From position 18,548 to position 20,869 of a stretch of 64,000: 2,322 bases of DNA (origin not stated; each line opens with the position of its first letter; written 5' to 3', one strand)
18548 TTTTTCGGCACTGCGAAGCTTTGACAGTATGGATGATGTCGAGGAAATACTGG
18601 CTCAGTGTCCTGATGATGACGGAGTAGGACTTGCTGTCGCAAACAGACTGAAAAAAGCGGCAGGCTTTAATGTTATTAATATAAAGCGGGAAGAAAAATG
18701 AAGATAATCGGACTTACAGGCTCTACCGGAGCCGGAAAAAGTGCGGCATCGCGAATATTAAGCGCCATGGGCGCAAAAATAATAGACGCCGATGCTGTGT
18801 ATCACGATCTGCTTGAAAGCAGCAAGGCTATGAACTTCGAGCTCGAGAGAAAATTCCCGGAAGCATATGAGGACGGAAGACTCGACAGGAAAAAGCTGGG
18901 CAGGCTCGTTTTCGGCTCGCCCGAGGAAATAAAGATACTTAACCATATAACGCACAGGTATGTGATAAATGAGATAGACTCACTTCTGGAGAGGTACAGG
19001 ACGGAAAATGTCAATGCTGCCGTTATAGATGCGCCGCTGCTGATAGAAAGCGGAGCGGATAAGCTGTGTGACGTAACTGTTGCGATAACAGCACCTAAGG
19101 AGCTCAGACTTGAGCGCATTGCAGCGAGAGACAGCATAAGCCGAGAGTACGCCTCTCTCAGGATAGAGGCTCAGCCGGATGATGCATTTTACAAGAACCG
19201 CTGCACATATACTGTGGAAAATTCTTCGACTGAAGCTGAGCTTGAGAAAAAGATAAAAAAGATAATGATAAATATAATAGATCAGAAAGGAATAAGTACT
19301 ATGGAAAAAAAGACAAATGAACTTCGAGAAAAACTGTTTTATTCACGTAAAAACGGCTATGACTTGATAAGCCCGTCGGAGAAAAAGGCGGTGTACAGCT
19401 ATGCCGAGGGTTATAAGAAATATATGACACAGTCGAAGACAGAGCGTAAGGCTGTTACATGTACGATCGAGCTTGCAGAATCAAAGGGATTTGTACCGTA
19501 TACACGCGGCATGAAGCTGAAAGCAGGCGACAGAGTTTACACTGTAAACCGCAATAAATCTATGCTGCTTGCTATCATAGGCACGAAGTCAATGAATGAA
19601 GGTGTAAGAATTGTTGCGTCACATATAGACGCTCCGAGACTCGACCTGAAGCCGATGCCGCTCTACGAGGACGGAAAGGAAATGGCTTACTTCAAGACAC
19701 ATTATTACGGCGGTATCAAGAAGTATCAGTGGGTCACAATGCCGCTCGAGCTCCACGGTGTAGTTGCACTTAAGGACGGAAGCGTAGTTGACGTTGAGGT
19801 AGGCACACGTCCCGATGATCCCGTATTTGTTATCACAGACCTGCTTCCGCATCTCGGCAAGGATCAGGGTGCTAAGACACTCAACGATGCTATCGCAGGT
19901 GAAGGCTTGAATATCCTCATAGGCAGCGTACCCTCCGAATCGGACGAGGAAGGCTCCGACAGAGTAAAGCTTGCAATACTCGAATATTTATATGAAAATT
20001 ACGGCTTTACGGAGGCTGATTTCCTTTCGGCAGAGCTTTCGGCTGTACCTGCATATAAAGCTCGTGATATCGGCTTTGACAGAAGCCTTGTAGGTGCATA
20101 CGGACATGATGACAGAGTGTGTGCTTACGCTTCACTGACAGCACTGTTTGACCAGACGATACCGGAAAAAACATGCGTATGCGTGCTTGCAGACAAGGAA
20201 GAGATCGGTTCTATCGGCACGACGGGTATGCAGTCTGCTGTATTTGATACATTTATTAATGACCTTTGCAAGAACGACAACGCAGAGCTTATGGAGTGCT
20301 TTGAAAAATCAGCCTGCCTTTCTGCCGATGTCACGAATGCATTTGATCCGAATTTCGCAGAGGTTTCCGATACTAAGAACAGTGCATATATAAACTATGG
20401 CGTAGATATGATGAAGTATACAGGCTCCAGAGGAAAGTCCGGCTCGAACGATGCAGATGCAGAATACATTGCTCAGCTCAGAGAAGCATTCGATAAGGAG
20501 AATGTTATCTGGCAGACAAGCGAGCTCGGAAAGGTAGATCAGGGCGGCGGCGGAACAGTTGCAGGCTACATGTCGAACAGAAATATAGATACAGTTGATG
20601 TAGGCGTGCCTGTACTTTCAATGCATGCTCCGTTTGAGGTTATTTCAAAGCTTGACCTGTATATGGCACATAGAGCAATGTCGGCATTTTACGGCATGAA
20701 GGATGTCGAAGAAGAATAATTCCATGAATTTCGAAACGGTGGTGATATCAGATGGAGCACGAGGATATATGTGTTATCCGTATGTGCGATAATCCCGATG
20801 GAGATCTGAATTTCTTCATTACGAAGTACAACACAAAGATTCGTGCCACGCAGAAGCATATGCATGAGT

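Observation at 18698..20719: Dephospho-CoA kinase reads through, in frame and without a stop codon, into an M18 aminopeptidase (673-aa composite ORF)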

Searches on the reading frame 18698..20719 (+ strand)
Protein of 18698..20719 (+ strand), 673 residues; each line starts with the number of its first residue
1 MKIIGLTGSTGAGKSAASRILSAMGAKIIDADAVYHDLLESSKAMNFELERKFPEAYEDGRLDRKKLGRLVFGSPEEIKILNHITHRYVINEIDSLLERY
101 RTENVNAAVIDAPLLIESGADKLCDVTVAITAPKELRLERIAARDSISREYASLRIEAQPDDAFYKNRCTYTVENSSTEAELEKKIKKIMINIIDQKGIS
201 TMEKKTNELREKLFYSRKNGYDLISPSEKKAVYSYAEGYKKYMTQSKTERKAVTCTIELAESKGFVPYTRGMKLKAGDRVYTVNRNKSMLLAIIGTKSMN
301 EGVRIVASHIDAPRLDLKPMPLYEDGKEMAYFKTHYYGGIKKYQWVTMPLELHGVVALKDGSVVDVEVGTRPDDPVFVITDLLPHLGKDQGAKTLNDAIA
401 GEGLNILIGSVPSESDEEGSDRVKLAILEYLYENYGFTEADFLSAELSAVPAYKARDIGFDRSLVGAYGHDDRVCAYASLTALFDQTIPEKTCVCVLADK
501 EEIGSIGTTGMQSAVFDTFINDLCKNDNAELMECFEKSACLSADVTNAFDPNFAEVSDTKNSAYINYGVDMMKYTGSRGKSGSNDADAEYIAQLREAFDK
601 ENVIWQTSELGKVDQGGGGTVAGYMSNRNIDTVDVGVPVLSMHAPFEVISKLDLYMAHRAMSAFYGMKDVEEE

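Call 3: search_protein_families(library=pfam, proteins=[window:18698-20719:+])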
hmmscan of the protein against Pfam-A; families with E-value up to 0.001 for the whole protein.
window:18698-20719:+ (673 aa): 3 families
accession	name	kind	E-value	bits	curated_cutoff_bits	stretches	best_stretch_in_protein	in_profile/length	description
PF02127.20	Peptidase_M18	-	2.6e-82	277.4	24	1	242-665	1-432/432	Aminopeptidase I zinc metalloprotease (M18)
PF01121.26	CoaE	-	5.8e-39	134.1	27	1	3-178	2-177/180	Dephospho-CoA kinase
PF13238.12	AAA_18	-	3.2e-07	31.3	29.4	1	4-147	1-114/128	AAA domain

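Call 4: search_protein_families(library=ncbifam, proteins=[window:18698-20719:+])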
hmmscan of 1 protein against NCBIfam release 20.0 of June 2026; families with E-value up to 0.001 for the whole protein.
window:18698-20719:+ (673 aa): 6 families
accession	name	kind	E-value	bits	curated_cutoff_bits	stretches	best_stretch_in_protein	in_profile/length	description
NF002600.0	PRK02256.1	equivalog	2.8e-195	649.3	529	1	211-665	3-460/463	aminopeptidase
NF002759.0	PRK02813.1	equivalog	2.5e-59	201.3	356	1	234-666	7-428/430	M18 family aminopeptidase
TIGR00152.1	TIGR00152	equivalog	3.4e-34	118.3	65.55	1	3-188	1-188/188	dephospho-CoA kinase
NF002879.0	PRK03333.1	equivalog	6.1e-29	101.2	215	1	2-189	2-189/395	dephospho-CoA kinase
NF004018.0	PRK05480.1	equivalog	1.3e-05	24.7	180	1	2-156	7-158/210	uridine kinase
TIGR00235.1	udk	equivalog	0.0009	18.9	220.3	0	3-149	8-151/207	uridine kinase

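Call 5: find_homologous_proteins(query=window:18698-20719:+, max_evalue=1e-10)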
Query window:18698-20719:+ (673 aa): 8000 proteins with E <= 1e-10 among 8000 candidates; the best 120 are listed.
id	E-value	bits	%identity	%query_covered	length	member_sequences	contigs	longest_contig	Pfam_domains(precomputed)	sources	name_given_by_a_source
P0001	0.0e+0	1506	100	100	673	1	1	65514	PF01121.27,PF02127.21,PF13238.13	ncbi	-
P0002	0.0e+0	1228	81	100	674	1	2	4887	PF01121.27,PF02127.21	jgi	-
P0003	0.0e+0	1048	69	100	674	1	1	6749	PF01121.27,PF02127.21,PF13238.13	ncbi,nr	ncbi:MAG: aminopeptidase [Clostridiales bacterium]|nr:aminopeptidase [Clostridiales bacterium]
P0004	3.0e-241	821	56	99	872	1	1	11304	PF01300.25,PF01121.27,PF02127.21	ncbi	-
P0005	5.2e-240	817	55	99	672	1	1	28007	PF01121.27,PF02127.21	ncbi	-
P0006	1.1e-239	815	56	99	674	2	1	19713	PF01121.27,PF02127.21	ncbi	-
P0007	7.3e-239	813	54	100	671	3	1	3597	PF01121.27,PF02127.21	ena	-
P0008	2.3e-238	811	56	99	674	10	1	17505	PF01121.27,PF02127.21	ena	-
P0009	1.1e-237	809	54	99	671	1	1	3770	PF01121.27,PF02127.21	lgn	-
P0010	2.0e-237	808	55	99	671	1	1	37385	PF01121.27,PF02127.21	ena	-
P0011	2.2e-236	805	55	99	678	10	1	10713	PF01121.27,PF02127.21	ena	-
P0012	1.2e-235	802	55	96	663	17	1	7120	PF01121.27,PF02127.21,PF13238.13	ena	-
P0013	1.3e-235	802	54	99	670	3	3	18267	PF01121.27,PF02127.21,PF13238.13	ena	-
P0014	2.3e-235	801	55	99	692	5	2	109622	PF01121.27,PF02127.21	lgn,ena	-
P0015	4.7e-235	800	55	99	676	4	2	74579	PF01121.27,PF02127.21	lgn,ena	-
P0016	5.9e-235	800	55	99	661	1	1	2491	PF01121.27,PF02127.21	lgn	-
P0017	7.8e-235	799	55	96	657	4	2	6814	PF01121.27,PF02127.21,PF13189.13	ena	-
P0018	8.9e-234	796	54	99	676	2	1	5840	PF01121.27,PF02127.21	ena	-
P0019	1.3e-233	795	55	96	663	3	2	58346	PF01121.27,PF02127.21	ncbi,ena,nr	ncbi:MAG: aminopeptidase [Oscillospiraceae bacterium]|nr:aminopeptidase [Oscillospiraceae bacterium]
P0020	1.5e-233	795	55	99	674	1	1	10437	PF01121.27,PF02127.21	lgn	-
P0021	2.9e-233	794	57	96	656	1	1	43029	PF01121.27,PF02127.21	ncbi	-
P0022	3.5e-233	794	54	99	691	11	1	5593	PF01121.27,PF02127.21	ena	-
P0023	1.2e-232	792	55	99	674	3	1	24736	PF01121.27,PF02127.21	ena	-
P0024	2.3e-232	791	55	99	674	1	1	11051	PF01121.27,PF02127.21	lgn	-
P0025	3.5e-232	791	54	97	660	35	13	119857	PF01121.27,PF02127.21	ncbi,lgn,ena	-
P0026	4.5e-232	790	56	97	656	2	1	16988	PF01121.27,PF02127.21,PF13238.13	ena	-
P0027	5.1e-232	790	54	99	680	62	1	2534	PF01121.27,PF02127.21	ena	-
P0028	1.1e-231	789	55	97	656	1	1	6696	PF01121.27,PF02127.21,PF13238.13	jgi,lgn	jgi:dephospho-CoA kinase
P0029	1.7e-231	788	56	97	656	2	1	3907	PF01121.27,PF02127.21,PF13238.13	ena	-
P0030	2.8e-231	788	54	99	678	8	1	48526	PF01121.27,PF02127.21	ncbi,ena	-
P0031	3.0e-231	788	54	99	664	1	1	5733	PF01121.27,PF02127.21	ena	-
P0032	4.6e-231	787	56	97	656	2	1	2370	PF01121.27,PF02127.21,PF13238.13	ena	-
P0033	9.6e-231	786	54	96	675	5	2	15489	PF01121.27,PF02127.21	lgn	-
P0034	1.1e-230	786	54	96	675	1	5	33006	PF01121.27,PF02127.21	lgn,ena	-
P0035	2.7e-230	784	55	96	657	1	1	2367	PF01121.27,PF02127.21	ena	-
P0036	3.9e-230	784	54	99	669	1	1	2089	PF01121.27,PF03668.22,PF13671.13,PF02127.21,PF13238.13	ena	-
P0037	8.0e-230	783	55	99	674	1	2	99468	PF01121.27,PF02127.21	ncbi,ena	-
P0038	8.4e-230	783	55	99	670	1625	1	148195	PF01121.27,PF02127.21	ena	-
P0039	9.2e-230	783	54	99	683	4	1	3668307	PF01121.27,PF02127.21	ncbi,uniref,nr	ncbi:Dephospho-CoA kinase [uncultured Eubacteriales bacterium]|uniref:Dephospho-CoA kinase n=1 Tax=u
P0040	1.8e-229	782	56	97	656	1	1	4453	PF01121.27,PF02127.21,PF13238.13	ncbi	-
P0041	3.2e-229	781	56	97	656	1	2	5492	PF01121.27,PF02127.21,PF13238.13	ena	-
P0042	1.1e-228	779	53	99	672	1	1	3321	PF01121.27,PF02127.21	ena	-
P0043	3.0e-228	778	53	99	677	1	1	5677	PF01121.27,PF02127.21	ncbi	-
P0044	3.0e-228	778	54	99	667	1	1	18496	PF01121.27,PF02127.21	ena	-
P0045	3.6e-228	777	53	99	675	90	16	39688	PF01121.27,PF02127.21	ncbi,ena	-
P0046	1.2e-227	776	52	99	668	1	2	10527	PF01121.27,PF02127.21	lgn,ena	-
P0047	1.2e-227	776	55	96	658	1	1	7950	PF01121.27,PF02127.21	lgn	-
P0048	2.4e-227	775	56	97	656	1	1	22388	PF01121.27,PF00485.25,PF02127.21,PF13238.13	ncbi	-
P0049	2.6e-227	775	53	99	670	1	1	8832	PF01121.27,PF02127.21,PF13238.13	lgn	-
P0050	3.2e-227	774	54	99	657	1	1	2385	PF01121.27,PF02127.21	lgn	-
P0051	4.8e-227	774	53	97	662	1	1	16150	PF01121.27,PF05343.20,PF02127.21,PF13238.13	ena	-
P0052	5.3e-227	774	-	-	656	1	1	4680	PF02127.21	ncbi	-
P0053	6.2e-227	773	53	99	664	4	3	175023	PF01121.27,PF02127.21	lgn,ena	-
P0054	6.3e-227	773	54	95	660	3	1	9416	PF01121.27,PF02127.21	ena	-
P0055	8.8e-227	773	54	99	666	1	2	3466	PF01121.27,PF02127.21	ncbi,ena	-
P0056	9.2e-227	773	53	99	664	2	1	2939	PF01121.27,PF02127.21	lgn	-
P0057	1.9e-226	772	52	99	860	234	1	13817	PF01300.25,PF01121.27,PF02127.21,PF13238.13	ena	-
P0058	2.9e-226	771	53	99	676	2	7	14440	PF01121.27,PF02127.21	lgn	-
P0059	6.3e-226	770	53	99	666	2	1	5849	PF01121.27,PF02127.21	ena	-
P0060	6.4e-226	770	52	99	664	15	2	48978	PF01121.27,PF02127.21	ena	-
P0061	1.1e-225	769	52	99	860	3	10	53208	PF01300.25,PF01121.27,PF02127.21,PF13238.13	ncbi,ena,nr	ncbi:MAG: aminopeptidase [Oscillospiraceae bacterium]|nr:aminopeptidase [Oscillospiraceae bacterium]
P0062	1.4e-225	769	54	99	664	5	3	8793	PF01121.27,PF02127.21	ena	-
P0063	3.0e-225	768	53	99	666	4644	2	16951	PF01121.27,PF02127.21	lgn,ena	-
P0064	4.5e-225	767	53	99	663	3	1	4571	PF01121.27,PF02127.21,PF13238.13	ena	-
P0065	8.7e-225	766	54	99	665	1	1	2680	PF01121.27,PF02127.21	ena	-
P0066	2.0e-224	765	53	97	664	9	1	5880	PF01121.27,PF02127.21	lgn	-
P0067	2.1e-224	765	53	97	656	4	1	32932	PF01121.27,PF02127.21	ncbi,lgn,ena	-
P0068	3.5e-224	764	54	99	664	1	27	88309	PF01121.27,PF02127.21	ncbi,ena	-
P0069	3.8e-224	764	54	99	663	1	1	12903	PF01121.27,PF02127.21,PF13238.13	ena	-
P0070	4.7e-224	764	55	99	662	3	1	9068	PF01121.27,PF02127.21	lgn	-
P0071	1.0e-223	763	53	99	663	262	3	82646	PF01121.27,PF02127.21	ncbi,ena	-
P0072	2.1e-223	762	54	96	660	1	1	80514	PF01121.27,PF02127.21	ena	-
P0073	2.6e-223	761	55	96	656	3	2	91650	PF01121.27,PF02127.21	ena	-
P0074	2.9e-223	761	53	99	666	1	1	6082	PF01121.27,PF02127.21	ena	-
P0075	3.2e-223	761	53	97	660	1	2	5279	PF01121.27,PF02127.21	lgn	-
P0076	3.6e-223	761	54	95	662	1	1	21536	PF01121.27,PF02127.21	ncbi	-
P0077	4.2e-223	761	53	99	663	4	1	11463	PF01121.27,PF02127.21,PF13238.13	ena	-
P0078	7.0e-223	760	55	99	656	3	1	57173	PF01121.27,PF02127.21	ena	-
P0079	7.1e-223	760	54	99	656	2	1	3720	PF01121.27,PF02127.21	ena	-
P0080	8.4e-223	760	52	99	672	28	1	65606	PF01121.27,PF02127.21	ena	-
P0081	9.2e-223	760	53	99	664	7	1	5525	PF01121.27,PF02127.21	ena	-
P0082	1.5e-222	759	52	99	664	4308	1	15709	PF01121.27,PF02127.21,PF13238.13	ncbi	-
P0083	1.7e-222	759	55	99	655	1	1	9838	PF01121.27,PF02127.21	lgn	-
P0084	4.4e-222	757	53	99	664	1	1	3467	PF01121.27,PF02127.21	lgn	-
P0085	6.6e-222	757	53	99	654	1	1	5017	PF01121.27,PF02127.21,PF13238.13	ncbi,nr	ncbi:MAG: aminopeptidase [Clostridia bacterium]|nr:aminopeptidase [Clostridia bacterium]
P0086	7.2e-222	757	52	96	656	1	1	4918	PF01121.27,PF02127.21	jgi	-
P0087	1.1e-221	756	53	97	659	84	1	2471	PF01121.27,PF02127.21,PF13238.13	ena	-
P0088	1.3e-221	756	53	99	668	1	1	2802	PF01121.27,PF02127.21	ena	-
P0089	2.4e-221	755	54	99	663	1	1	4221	PF01121.27,PF02127.21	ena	-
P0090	3.0e-221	755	52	99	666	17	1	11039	PF01121.27,PF02127.21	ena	-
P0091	6.3e-221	753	51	99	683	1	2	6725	PF01121.27,PF02127.21,PF13238.13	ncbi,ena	-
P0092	6.6e-221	753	52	99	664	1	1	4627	PF01121.27,PF02127.21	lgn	-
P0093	4.4e-220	751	52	99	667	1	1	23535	PF01121.27,PF02127.21,PF13238.13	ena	-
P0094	4.5e-220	751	52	99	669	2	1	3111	PF01121.27,PF02127.21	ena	-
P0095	1.5e-219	749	51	99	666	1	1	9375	PF01121.27,PF02127.21,PF13238.13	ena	-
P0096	3.8e-219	748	52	99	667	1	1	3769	PF01121.27,PF05343.20,PF02127.21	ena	-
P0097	3.9e-219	748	52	99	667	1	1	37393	PF01121.27,PF02127.21,PF13238.13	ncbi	-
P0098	4.4e-219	747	54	99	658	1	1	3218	PF01121.27,PF02127.21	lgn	-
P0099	6.3e-219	747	51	99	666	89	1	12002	PF01121.27,PF02127.21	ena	-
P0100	8.2e-218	743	51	99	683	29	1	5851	PF01121.27,PF02127.21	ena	-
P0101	6.6e-217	740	55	95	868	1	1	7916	PF01121.27,PF02127.21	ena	-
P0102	9.1e-217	740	47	99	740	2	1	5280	PF01121.27,PF02127.21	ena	-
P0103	1.8e-216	739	52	97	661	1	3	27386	PF01121.27,PF02127.21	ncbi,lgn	-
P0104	3.3e-216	738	49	99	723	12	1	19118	PF01121.27,PF02127.21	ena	-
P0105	4.5e-216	737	53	99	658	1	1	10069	PF01121.27,PF02127.21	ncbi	-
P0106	4.7e-215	734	51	96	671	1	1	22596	PF01121.27,PF02127.21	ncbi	-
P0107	5.0e-215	734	67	69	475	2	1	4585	PF02127.21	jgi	-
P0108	1.2e-214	733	52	97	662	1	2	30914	PF01121.27,PF02127.21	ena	-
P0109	2.2e-214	732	52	99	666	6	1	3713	PF01121.27,PF02127.21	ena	-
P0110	3.6e-214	731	53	99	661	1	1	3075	PF01121.27,PF02127.21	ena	-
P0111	1.6e-211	722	60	64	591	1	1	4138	PF02127.21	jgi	jgi:aspartyl aminopeptidase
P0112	4.6e-211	721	52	99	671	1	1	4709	PF01121.27,PF02127.21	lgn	-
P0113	2.1e-210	719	51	99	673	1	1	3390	PF01121.27,PF02127.21,PF13238.13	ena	-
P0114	3.8e-210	718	51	96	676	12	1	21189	PF01121.27,PF02127.21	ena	-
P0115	5.2e-210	717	67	69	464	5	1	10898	PF02127.21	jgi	-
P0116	1.5e-209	716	67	70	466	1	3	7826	PF02127.21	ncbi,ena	-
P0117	1.4e-208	713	67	70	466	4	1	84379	PF02127.21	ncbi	-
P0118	1.6e-208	713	51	99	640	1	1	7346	PF01121.27,PF02127.21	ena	-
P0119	3.8e-208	711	67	69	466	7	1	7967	PF02127.21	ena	-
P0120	1.7e-207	709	50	99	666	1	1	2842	PF01121.27,PF02127.21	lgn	-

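Call 10: list_cluster_members(proteins=[P0001, P0003, P0039, P0061, P0117, P0025, P0004])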
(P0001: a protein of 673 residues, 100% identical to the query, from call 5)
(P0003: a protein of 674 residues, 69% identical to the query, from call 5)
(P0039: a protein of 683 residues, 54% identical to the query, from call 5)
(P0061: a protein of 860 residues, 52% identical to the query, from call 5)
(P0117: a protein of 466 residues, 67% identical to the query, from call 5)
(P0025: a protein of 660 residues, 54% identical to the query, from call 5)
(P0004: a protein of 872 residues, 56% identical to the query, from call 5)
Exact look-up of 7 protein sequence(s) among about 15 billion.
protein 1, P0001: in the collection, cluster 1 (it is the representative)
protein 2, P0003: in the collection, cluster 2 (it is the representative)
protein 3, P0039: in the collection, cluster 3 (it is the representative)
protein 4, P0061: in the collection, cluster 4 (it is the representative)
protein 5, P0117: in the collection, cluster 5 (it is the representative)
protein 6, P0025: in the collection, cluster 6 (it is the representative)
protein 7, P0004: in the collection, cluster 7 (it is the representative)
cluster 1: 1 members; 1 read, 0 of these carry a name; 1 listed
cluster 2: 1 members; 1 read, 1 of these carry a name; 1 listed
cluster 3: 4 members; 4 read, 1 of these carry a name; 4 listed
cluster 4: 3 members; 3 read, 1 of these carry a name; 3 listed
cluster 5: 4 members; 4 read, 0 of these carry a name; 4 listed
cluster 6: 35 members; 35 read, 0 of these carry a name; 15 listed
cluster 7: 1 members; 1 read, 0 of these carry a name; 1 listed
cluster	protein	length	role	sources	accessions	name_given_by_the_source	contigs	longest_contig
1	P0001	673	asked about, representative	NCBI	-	-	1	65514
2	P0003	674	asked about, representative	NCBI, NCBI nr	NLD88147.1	MAG: aminopeptidase [Clostridiales bacterium] | aminopeptidase [Clostridiales bacterium]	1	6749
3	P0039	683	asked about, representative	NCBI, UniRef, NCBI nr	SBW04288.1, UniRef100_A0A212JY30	Dephospho-CoA kinase [uncultured Eubacteriales bacterium] | Dephospho-CoA kinase n=1 Tax=uncultured Eubacteriales bacterium TaxID=172733 ...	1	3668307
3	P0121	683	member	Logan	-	-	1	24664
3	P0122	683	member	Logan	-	-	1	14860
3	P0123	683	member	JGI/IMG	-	-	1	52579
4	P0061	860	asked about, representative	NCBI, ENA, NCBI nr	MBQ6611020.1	MAG: aminopeptidase [Oscillospiraceae bacterium] | aminopeptidase [Oscillospiraceae bacterium]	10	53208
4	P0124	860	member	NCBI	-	-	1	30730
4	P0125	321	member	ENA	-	-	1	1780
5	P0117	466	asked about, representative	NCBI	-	-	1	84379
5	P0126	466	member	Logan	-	-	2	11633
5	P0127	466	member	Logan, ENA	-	-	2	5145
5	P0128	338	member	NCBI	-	-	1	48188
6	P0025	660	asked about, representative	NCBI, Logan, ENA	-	-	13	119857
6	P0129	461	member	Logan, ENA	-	-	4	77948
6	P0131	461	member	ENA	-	-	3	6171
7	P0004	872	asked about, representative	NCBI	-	-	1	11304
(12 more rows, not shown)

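Call 14: find_related_loci(query=A1, collection=genome_contigs, flank=4000)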
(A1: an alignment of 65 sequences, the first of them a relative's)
Query A1 (673 aa) in genome_contigs; peptide patterns used: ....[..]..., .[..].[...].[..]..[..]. (x = any residue, [..] = any of these).
600 stretches matched a pattern (row limit reached: there are more); 597 encode a relative of the query (tblastn E <= 1e-3); the best 80 are kept; 80 distinct loci.
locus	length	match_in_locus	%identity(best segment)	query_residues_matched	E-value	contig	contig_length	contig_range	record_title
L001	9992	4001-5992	53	1-665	0e+0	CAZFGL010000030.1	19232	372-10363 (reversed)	MAG TPA_asm: uncultured Oscillospiraceae bacterium isolate SRP350583_co2_249 genome assembly, contig: NODE_4060_length_1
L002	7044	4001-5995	52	3-665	0e+0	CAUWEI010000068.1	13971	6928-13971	MAG: uncultured Oscillospiraceae bacterium isolate ERS723629__bin63 genome assembly, contig: ERS723629_NODE_1064_length_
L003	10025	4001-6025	52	3-665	0e+0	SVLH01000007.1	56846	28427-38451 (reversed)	MAG: Oscillospiraceae bacterium isolate SIG482 NODE_13122_length_56846_cov_7.827148, whole genome shotgun sequence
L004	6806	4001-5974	51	3-665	0e+0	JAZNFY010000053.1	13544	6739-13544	MAG: Faecousia sp. isolate T1900044709_TS20190175.MAGScoT_cleanbin_000048 SGB_1830_k141_2295704, whole genome shotgun se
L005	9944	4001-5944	51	16-665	0e+0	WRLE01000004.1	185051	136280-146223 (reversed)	MAG: Oscillospiraceae bacterium isolate Th196P3bin147 Ga0099364_10000041, whole genome shotgun sequence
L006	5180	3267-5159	54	20-651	0e+0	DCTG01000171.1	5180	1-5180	MAG TPA_asm: Clostridiales bacterium UBA1446 UBA1446_contig_46518, whole genome shotgun sequence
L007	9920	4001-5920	52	21-665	0e+0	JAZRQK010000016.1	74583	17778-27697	MAG: Faecousia sp. isolate T1900045364_YK20190054.MAGScoT_cleanbin_000042 SGB_6834_k141_1005478, whole genome shotgun se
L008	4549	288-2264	49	1-665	0e+0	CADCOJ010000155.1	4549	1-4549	MAG: Ruminococcaceae bacterium isolate RUG14835 genome assembly, contig: RUG14835_asm_155, whole genome shotgun sequence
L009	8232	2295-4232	51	19-665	0e+0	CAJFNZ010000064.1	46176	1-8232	uncultured Oscillospiraceae bacterium isolate Coassembly_mag_325 genome assembly, contig: MAGpy_11413_min2k_bin_325_fak8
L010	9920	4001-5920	51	19-665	0e+0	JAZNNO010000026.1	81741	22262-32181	MAG: Faecousia sp. isolate T1900044654_TS20190120.MAGScoT_cleanbin_000064 SGB_1468_k141_85609, whole genome shotgun sequ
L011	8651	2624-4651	49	1-665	0e+0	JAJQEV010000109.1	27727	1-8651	MAG: Clostridiales bacterium isolate MI.B2_1 NODE_200_length_27727_cov_30.042100, whole genome shotgun sequence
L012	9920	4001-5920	50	19-665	0e+0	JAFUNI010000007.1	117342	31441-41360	MAG: Oscillospiraceae bacterium isolate RGIG4651 Roe_deer_Rectum-4__c591, whole genome shotgun sequence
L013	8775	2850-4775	50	19-665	0e+0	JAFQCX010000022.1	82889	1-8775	MAG: Oscillospiraceae bacterium isolate RGIG1705 Goat_Cecum-2__c345024, whole genome shotgun sequence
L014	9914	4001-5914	50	25-665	0e+0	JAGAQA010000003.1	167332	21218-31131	MAG: Oscillospiraceae bacterium isolate RGIG8669 Water_deer_Colon-1__c25094, whole genome shotgun sequence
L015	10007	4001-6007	49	3-664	0e+0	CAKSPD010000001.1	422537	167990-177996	MAG: uncultured Oscillospiraceae bacterium isolate REFINED_METABAT215_TOP10_CONTIGS_1500_ASSEMBLY_K77_MERGED__Hadza_MoBi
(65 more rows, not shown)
